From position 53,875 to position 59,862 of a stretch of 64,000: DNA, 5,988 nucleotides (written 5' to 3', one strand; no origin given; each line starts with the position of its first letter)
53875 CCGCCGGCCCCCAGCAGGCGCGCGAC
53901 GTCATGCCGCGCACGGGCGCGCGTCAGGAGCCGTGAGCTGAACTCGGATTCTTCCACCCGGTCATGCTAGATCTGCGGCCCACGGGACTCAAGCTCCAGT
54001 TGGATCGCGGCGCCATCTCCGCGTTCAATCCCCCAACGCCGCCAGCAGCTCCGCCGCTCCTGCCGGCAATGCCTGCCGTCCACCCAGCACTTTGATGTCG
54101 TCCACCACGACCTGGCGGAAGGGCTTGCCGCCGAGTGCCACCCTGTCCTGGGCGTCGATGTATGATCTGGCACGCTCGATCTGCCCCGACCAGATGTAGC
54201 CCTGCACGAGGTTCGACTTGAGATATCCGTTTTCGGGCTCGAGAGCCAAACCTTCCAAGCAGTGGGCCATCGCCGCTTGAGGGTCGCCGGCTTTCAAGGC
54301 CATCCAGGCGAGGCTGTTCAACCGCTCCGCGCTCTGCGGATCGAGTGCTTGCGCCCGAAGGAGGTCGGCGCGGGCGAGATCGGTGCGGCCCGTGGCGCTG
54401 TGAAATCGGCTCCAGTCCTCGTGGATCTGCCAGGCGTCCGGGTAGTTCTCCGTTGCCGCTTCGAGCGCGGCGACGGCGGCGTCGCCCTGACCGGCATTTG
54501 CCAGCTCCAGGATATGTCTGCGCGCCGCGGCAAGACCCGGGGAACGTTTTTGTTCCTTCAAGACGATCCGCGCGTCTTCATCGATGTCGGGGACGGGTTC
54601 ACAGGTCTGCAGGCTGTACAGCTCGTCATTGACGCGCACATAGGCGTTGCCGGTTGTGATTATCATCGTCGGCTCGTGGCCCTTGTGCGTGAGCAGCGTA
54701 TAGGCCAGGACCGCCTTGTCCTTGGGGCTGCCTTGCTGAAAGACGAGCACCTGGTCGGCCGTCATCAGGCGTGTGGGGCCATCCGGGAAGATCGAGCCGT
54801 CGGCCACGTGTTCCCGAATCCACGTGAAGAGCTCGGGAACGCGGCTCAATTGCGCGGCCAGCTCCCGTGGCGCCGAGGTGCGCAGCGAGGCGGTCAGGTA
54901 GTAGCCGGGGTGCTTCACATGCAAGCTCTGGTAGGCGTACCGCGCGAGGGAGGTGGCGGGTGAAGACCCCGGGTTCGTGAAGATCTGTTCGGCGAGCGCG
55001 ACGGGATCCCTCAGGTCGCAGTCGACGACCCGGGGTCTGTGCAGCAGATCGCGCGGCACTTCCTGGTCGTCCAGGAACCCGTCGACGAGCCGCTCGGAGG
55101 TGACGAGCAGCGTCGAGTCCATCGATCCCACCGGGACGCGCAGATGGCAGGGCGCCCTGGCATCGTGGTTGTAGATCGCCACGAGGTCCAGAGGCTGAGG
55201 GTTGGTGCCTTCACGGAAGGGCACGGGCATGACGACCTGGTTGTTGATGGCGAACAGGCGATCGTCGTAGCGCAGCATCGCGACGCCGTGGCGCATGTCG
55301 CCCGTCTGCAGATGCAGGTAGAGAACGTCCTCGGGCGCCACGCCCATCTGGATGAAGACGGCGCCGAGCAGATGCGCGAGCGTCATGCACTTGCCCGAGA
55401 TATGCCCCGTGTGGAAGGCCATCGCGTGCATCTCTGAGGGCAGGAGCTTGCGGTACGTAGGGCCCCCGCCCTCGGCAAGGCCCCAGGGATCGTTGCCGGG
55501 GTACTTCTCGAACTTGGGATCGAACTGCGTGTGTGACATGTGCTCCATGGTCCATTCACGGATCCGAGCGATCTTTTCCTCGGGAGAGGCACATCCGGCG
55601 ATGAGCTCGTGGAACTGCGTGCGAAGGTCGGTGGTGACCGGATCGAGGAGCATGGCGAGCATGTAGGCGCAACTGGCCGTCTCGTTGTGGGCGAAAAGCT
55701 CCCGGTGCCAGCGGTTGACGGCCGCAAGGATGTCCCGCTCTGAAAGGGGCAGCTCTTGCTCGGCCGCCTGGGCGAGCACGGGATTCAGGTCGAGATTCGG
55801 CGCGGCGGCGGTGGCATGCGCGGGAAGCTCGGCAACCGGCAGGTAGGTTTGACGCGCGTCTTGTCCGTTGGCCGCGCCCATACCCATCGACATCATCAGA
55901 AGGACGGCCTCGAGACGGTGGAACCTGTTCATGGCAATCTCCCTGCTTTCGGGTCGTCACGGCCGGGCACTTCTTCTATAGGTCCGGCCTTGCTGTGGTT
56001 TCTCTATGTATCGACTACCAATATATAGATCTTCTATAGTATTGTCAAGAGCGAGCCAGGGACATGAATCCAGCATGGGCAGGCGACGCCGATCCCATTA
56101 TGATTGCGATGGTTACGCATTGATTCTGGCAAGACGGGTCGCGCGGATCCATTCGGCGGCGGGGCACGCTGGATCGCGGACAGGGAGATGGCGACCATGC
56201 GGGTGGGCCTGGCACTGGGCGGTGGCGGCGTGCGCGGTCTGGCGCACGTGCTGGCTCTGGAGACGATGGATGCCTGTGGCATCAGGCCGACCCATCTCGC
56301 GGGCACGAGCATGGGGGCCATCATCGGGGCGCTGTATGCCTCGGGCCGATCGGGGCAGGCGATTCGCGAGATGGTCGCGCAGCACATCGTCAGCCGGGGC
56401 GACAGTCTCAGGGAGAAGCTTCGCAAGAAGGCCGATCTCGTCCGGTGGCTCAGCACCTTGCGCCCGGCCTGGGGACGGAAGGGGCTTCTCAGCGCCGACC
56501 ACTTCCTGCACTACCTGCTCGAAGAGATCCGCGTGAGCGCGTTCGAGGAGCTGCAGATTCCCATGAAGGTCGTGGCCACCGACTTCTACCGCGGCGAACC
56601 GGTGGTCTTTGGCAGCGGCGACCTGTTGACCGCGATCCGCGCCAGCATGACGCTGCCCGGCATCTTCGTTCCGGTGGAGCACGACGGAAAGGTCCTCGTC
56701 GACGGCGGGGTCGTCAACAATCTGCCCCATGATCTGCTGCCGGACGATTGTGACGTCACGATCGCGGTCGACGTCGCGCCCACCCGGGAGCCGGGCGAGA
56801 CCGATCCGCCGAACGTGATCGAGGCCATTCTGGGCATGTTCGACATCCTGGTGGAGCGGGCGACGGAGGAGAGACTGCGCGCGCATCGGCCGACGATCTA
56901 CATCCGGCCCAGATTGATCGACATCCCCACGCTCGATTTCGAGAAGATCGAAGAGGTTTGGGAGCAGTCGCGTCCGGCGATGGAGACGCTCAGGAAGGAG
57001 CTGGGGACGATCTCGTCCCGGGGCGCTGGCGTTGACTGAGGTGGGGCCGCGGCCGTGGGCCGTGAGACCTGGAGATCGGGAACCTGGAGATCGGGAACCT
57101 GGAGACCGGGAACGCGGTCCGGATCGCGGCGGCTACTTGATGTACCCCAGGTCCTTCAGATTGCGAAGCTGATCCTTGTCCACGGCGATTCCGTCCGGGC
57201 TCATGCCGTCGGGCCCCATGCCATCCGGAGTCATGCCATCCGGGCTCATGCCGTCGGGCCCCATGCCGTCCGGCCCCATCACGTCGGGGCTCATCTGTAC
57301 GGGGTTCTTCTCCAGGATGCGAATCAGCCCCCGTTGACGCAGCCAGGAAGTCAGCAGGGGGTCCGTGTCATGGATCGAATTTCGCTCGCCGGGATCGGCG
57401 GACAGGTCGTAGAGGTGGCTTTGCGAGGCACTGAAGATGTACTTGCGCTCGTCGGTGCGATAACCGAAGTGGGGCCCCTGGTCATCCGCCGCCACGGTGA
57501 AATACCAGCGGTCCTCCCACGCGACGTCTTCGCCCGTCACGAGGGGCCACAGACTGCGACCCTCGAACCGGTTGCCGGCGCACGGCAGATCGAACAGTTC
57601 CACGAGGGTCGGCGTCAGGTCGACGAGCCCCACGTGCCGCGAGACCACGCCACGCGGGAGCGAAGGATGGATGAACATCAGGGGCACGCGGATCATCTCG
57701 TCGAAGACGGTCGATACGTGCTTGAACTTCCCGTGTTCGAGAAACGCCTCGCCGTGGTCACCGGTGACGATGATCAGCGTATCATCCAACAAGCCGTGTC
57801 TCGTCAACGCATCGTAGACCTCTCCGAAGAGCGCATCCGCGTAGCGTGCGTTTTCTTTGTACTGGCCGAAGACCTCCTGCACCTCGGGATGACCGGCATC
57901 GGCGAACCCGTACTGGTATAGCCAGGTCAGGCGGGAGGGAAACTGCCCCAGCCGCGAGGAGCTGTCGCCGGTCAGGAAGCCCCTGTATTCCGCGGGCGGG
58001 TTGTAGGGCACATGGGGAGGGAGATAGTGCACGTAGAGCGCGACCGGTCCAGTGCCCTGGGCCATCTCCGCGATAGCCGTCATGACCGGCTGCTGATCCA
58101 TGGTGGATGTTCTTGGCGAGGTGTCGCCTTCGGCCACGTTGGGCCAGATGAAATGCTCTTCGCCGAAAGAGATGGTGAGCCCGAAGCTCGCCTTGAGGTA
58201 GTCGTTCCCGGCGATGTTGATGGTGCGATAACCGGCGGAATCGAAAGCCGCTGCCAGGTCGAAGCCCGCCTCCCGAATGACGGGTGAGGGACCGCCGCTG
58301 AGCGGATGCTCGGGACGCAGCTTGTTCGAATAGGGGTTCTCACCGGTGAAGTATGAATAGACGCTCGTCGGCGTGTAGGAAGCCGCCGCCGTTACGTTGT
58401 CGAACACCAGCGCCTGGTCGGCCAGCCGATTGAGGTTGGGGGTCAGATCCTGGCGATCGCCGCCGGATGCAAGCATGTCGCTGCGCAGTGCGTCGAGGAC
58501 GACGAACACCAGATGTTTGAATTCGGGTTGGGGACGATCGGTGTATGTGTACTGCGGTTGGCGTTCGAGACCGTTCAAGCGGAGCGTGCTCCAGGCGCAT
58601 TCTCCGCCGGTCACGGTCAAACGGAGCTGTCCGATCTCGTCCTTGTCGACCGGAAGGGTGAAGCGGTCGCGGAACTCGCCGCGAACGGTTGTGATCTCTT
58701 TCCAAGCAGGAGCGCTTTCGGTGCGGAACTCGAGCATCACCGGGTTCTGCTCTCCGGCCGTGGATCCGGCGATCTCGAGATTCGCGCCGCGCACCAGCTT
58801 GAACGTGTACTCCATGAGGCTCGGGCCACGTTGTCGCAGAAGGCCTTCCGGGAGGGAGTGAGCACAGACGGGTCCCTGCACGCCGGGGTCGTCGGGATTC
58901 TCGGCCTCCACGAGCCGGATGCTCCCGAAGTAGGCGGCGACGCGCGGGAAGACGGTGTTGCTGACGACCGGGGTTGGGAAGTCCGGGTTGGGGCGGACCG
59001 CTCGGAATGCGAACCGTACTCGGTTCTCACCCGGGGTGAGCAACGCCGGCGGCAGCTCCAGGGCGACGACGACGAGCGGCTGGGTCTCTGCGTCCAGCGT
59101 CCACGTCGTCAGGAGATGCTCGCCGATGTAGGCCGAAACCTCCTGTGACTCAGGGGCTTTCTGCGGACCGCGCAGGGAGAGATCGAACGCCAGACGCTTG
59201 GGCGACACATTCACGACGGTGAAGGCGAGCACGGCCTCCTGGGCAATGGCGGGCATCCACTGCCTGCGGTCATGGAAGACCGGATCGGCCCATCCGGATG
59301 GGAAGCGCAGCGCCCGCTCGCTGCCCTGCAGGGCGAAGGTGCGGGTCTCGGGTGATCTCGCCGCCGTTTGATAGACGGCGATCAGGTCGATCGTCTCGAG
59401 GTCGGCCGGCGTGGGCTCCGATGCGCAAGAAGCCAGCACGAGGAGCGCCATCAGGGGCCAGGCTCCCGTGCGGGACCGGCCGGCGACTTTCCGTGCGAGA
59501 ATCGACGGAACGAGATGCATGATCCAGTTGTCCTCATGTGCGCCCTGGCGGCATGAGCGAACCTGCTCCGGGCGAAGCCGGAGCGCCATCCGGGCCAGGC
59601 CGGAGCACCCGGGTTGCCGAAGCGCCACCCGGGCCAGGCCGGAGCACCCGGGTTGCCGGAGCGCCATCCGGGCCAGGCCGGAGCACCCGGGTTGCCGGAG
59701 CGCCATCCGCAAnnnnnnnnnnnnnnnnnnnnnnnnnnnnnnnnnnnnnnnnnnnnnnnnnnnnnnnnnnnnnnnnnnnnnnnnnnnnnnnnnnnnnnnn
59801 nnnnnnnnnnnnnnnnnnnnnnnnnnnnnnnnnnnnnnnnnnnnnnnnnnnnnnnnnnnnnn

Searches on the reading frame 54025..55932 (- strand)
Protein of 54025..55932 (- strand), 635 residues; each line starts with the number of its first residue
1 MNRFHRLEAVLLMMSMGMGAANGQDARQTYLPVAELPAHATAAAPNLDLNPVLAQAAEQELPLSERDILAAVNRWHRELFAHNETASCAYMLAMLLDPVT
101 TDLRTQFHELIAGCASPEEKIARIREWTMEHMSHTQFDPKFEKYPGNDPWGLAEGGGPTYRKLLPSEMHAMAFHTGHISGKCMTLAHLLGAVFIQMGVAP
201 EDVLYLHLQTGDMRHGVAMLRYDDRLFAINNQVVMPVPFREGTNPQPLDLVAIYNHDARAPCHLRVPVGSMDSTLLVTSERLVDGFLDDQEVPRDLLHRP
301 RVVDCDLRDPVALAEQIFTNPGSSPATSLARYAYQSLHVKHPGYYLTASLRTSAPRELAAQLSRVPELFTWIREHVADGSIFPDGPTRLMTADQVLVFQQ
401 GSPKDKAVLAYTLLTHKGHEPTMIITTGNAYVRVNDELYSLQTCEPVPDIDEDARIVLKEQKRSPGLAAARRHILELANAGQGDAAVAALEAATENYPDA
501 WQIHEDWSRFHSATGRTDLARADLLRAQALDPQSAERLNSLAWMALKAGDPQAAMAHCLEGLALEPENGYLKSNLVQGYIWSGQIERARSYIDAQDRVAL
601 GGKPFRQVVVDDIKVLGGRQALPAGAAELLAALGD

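Call 39: search_protein_families(library=pfam, proteins=[window:54025-55932:-], max_evalue=0.001)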
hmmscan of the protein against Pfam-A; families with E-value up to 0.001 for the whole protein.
window:54025-55932:- (635 aa): 5 families
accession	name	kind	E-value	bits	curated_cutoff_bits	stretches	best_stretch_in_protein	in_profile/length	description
PF14559.12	TPR_19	-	2.1e-07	31.6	25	1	545-594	1-50/68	Tetratricopeptide repeat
PF13432.12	TPR_16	-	1.1e-06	29.3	32.7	1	475-535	5-65/65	Tetratricopeptide repeat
PF13428.12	TPR_14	-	3.8e-06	27.5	23.5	0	475-506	9-40/44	Tetratricopeptide repeat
PF07719.23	TPR_2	-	3e-05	24.3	27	0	535-568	1-34/34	Tetratricopeptide repeat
PF00515.34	TPR_1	-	0.00046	20.3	27.8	0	535-568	1-34/34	Tetratricopeptide repeat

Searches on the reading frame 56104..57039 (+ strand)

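Call 49: search_protein_families(library=pfam, proteins=[window:56104-57039:+], max_evalue=0.001)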
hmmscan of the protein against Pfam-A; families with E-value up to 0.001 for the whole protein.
window:56104-57039:+ (311 aa): 1 family
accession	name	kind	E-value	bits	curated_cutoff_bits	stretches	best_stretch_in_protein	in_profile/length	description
PF01734.28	Patatin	-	1.7e-32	113.6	27.7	1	36-211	1-189/191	Patatin-like phospholipase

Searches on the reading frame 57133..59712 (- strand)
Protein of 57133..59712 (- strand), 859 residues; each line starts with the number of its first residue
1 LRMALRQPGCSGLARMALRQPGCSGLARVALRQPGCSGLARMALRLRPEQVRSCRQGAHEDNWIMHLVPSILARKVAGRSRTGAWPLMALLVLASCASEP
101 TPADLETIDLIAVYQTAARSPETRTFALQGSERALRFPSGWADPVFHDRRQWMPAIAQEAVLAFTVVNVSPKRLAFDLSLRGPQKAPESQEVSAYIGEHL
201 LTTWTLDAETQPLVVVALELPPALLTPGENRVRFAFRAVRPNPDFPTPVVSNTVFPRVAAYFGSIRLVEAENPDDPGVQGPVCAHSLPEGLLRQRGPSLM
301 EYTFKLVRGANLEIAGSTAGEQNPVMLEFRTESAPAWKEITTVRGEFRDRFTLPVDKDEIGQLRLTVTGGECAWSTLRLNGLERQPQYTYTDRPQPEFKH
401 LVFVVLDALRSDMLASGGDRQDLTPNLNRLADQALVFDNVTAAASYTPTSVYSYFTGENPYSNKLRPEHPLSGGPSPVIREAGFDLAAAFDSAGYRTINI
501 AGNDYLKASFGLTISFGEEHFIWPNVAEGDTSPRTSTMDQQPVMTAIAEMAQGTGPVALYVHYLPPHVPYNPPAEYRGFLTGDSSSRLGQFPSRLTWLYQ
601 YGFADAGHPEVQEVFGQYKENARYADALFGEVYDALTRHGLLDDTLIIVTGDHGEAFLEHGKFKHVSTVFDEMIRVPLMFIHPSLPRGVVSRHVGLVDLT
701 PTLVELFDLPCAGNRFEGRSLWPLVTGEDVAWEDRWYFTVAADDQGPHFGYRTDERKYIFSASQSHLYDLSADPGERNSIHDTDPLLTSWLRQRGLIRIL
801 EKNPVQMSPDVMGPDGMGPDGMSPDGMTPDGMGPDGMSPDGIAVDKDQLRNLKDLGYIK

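Call 49: search_protein_families(library=pfam, proteins=[window:57133-59712:-], max_evalue=0.001)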
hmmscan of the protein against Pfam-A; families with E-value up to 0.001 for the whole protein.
window:57133-59712:- (859 aa): 3 families
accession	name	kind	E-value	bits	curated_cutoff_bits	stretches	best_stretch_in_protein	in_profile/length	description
PF00884.28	Sulfatase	-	2.6e-32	112.8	25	1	400-708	2-300/301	Sulfatase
PF16347.10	SGSH_C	-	2.2e-11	44.6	29.3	1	659-783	2-134/154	N-sulphoglucosamine sulphohydrolase, C-terminal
PF01663.27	Phosphodiest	-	8.8e-11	42.4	23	2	401-463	1-60/342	Type I phosphodiesterase / nucleotide pyrophosphatase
